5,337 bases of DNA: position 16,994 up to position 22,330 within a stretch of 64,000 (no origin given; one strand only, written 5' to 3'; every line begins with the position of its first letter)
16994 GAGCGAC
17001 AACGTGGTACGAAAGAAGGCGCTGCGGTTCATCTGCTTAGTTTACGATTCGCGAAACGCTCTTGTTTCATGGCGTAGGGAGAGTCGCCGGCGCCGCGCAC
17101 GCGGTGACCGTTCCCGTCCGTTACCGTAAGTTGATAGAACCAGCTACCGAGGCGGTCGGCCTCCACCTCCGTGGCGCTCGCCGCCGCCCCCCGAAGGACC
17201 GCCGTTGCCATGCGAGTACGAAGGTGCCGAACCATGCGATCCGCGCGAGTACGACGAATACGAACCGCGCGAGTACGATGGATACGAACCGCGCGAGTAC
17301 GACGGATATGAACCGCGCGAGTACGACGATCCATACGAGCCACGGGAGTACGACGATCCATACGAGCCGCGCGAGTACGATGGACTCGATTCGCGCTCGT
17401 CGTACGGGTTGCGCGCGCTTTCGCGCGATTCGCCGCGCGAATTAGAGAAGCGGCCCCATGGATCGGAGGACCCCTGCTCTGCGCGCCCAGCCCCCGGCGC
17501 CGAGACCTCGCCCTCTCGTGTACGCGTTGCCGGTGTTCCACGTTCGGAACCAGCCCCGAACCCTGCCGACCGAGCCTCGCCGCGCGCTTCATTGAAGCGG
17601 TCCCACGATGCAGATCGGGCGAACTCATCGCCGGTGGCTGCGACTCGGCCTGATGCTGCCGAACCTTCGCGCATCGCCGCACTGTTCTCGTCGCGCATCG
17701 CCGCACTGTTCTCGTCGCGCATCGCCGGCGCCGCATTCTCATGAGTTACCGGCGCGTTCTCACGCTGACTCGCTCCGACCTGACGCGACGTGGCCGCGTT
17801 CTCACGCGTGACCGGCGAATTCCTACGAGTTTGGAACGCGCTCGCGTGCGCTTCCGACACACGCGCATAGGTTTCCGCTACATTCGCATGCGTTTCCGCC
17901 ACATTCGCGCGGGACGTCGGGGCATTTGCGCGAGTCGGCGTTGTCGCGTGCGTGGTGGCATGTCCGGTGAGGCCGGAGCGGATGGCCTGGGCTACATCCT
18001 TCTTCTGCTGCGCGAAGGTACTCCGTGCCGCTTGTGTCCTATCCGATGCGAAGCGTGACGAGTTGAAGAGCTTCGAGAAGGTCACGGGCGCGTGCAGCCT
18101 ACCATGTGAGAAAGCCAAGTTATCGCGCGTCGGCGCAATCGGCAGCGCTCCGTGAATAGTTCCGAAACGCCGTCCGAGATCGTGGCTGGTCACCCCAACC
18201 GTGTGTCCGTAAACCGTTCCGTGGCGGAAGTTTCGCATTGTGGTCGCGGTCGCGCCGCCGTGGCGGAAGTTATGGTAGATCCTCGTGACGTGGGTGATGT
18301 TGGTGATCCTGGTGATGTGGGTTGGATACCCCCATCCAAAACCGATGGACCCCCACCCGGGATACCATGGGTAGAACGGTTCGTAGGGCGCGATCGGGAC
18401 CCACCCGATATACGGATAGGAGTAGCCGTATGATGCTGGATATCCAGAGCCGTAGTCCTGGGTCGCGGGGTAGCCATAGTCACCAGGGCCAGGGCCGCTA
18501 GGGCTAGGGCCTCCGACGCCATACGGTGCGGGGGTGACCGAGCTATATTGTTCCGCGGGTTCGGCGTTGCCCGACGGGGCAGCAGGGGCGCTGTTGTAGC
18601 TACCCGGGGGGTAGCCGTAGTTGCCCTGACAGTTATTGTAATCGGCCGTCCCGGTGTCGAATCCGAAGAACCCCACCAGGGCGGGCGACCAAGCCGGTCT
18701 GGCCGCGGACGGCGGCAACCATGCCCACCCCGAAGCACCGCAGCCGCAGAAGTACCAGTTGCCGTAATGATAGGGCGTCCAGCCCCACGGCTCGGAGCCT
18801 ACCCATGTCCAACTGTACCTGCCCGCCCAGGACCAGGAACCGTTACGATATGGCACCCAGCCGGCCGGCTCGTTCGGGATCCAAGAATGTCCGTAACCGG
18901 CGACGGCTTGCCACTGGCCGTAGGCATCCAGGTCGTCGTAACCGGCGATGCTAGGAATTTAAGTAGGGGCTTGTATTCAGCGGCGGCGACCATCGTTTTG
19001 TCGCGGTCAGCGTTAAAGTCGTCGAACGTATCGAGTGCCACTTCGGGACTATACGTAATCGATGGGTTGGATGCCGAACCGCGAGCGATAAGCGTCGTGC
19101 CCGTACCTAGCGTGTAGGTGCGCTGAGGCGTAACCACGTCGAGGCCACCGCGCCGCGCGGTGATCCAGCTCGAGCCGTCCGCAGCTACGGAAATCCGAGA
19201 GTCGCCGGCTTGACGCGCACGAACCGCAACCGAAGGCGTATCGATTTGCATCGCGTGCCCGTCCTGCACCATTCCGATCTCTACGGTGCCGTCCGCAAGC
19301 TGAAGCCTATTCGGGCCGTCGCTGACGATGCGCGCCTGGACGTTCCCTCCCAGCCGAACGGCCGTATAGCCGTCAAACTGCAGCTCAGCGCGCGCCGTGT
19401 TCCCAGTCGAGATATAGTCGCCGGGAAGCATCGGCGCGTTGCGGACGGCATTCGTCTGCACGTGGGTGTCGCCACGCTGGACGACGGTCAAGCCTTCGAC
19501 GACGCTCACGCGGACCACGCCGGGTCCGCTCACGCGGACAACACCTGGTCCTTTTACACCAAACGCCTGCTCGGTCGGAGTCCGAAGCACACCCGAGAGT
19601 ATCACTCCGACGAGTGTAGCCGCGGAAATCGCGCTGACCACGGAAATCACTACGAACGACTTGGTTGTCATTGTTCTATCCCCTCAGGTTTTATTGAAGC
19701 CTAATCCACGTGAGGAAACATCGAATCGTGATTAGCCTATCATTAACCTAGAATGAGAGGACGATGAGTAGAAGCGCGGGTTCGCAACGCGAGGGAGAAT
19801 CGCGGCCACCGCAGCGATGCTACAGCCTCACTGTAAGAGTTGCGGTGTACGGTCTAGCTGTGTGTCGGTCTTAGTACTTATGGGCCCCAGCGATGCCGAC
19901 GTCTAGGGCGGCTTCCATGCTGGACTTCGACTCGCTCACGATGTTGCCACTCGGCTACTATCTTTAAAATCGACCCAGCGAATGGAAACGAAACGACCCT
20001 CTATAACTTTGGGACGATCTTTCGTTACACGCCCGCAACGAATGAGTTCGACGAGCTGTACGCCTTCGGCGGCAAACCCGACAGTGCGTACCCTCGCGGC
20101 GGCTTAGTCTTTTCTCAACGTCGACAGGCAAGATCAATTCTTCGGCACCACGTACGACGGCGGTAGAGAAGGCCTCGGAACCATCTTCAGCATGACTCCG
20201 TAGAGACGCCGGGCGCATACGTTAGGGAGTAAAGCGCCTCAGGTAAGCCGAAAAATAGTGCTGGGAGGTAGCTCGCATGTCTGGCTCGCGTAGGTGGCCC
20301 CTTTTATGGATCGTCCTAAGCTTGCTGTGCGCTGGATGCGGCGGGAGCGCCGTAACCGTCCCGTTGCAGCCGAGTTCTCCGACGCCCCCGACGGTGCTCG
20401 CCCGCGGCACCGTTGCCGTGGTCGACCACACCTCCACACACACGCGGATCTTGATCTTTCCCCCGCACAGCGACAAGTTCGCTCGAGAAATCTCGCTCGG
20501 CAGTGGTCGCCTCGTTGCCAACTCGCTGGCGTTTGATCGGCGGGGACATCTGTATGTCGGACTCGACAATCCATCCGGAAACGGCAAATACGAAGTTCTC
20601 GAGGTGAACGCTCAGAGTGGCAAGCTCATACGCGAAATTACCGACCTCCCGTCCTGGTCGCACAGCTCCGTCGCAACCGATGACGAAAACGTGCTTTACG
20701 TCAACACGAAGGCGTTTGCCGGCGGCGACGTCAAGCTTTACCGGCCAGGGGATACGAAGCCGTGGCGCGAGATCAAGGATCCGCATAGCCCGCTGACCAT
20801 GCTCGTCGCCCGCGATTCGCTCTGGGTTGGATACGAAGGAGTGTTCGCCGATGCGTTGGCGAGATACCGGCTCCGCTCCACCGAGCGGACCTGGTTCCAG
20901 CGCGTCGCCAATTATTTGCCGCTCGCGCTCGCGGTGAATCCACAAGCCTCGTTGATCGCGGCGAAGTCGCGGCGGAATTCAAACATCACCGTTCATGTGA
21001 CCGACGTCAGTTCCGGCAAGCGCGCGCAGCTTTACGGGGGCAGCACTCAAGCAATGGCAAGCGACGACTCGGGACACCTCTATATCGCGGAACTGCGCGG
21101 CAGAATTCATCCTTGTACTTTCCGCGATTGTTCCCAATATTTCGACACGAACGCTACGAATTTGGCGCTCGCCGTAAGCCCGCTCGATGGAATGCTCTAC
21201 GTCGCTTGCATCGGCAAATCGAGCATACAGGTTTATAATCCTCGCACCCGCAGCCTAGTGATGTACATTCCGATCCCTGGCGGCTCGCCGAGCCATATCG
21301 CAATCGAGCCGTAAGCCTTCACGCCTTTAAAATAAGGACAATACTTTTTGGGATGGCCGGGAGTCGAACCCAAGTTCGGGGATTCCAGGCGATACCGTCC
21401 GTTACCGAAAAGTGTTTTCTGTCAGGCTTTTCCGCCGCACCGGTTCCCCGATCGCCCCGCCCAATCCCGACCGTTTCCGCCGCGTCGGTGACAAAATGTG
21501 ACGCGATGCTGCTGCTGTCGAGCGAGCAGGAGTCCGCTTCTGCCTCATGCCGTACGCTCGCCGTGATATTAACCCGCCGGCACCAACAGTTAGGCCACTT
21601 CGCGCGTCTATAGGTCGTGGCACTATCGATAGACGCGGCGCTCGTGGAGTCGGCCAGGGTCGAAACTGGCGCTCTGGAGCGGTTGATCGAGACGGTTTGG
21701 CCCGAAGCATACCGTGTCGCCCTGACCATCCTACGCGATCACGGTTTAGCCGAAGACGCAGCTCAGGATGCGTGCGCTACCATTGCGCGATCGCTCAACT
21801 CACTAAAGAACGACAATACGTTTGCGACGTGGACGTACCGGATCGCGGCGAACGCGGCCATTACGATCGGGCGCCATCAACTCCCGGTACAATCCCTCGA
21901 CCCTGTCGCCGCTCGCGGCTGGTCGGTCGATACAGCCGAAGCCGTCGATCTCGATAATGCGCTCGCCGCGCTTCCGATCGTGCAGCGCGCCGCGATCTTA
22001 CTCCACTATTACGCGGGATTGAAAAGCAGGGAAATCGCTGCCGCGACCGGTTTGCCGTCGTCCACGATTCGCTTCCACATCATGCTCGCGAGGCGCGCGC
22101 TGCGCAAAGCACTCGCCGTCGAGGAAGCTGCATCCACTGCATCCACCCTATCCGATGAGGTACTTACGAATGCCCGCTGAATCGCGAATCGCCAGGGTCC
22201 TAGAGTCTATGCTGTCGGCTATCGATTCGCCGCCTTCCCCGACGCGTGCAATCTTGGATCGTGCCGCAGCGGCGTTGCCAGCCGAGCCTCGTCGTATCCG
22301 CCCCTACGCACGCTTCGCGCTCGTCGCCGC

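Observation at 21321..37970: Four direct copies of a tRNA-3'-end-like core define a serial integration hotspot with only one surviving integrase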

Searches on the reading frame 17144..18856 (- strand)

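Call 14: search_protein_families(library=pfam, proteins=[window:17144-18856:-], max_evalue=0.01)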
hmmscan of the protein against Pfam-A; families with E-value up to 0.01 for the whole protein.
window:17144-18856:- (570 aa): 1 family
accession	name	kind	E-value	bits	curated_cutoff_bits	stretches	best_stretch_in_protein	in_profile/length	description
PF20245.3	DUF6600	-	3.9e-12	46.6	27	1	2-65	31-88/102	Family of unknown function (DUF6600)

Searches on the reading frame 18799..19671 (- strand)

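Call 14: search_protein_families(library=pfam, proteins=[window:18799-19671:-], max_evalue=0.01)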
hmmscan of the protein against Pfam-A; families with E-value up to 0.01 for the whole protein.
window:18799-19671:- (290 aa): 1 family
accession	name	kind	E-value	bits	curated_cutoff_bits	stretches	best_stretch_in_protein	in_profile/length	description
PF04773.18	FecR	-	0.0001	23.1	24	1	85-155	1-76/97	FecR protein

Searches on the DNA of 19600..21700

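Call 28: search_rna_families(source=window, start=19600, end=21700, threshold=evalue, max_evalue=1)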
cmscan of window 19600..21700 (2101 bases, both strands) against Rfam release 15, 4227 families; matches with E-value up to 1: 1.
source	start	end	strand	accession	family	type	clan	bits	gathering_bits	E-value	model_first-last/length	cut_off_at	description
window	21351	21472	-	RF00023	tmRNA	Gene;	CL00001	13.3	47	0.01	1-374/374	no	transfer-messenger RNA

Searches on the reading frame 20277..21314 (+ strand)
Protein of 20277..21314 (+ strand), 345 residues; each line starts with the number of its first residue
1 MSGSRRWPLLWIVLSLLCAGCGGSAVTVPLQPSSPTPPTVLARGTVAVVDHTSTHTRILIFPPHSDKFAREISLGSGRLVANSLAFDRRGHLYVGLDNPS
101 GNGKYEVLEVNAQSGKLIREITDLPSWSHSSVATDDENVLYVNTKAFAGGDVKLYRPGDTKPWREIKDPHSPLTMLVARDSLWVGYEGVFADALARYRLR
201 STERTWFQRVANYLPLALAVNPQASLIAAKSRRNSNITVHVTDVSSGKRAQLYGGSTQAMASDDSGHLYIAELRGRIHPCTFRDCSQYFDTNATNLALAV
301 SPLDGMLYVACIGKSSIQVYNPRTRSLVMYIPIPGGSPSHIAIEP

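Call 11: search_protein_families(library=pfam, proteins=[window:20277-21314:+], max_evalue=0.01)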
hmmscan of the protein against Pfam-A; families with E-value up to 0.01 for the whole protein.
window:20277-21314:+ (345 aa): 0 families

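Call 14: search_protein_families(library=pfam, proteins=[window:20277-21314:+], max_evalue=0.01)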
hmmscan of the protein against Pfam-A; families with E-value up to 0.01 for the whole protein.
window:20277-21314:+ (345 aa): 0 families

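Call 42: search_protein_families(library=ncbifam, proteins=[window:20277-21314:+], max_evalue=0.01)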
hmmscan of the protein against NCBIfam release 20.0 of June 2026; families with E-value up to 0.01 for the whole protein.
window:20277-21314:+ (345 aa): 0 families

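Call 52: search_protein_families(library=phrogs, proteins=[window:20277-21314:+], max_evalue=0.001)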
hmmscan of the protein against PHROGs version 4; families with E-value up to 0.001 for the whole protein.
window:20277-21314:+ (345 aa): 0 families

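Call 58: find_encoding_contigs(protein=window:20277-21314:+, flank=10000, max_places=10)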
Protein window:20277-21314:+ (345 aa): 1 contig read that carries it; 1 place shown.
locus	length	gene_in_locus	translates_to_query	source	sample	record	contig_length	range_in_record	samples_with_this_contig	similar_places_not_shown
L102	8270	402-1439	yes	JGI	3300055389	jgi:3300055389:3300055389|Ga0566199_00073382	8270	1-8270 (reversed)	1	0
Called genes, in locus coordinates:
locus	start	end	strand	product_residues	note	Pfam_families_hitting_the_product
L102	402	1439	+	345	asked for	-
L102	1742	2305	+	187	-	PF04542:Sigma70_r2, PF08281:Sigma70_r4_2, PF04545:Sigma70_r4 (weak)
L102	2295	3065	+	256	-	-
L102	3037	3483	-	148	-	-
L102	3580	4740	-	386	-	-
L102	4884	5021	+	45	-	-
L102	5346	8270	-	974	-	PF00211:Guanylate_cyc, PF13191:AAA_16 (weak), PF25872:HTH_77, PF13424:TPR_12 (faint)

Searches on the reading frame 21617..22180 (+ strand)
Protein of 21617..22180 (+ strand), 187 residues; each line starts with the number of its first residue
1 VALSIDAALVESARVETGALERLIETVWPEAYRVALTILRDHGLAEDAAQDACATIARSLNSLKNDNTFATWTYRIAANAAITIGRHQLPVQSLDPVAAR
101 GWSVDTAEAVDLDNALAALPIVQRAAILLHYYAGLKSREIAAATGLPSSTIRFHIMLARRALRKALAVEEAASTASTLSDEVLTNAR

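Call 11: search_protein_families(library=pfam, proteins=[window:21617-22180:+], max_evalue=0.01)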
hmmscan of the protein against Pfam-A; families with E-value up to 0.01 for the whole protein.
window:21617-22180:+ (187 aa): 5 families
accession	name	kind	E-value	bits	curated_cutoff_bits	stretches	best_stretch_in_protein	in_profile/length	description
PF08281.18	Sigma70_r4_2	-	6.2e-15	55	25.7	1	111-162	3-54/54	Sigma-70, region 4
PF04542.20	Sigma70_r2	-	1.8e-10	40.9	24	1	23-83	1-63/71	Sigma-70 region 2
PF04545.22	Sigma70_r4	-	1.3e-05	25.1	24.1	1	115-164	1-50/50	Sigma-70, region 4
PF13384.12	HTH_23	-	0.00058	20.1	24.6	1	122-152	5-35/50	Homeodomain-like domain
PF07638.17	Sigma70_ECF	-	0.0014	19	21.1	1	92-166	106-183/185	ECF sigma factor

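Call 59: find_encoding_contigs(protein=window:21617-22180:+, flank=10000, max_places=10)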
Protein window:21617-22180:+ (187 aa): no gene with exactly this product is on record in the collection.
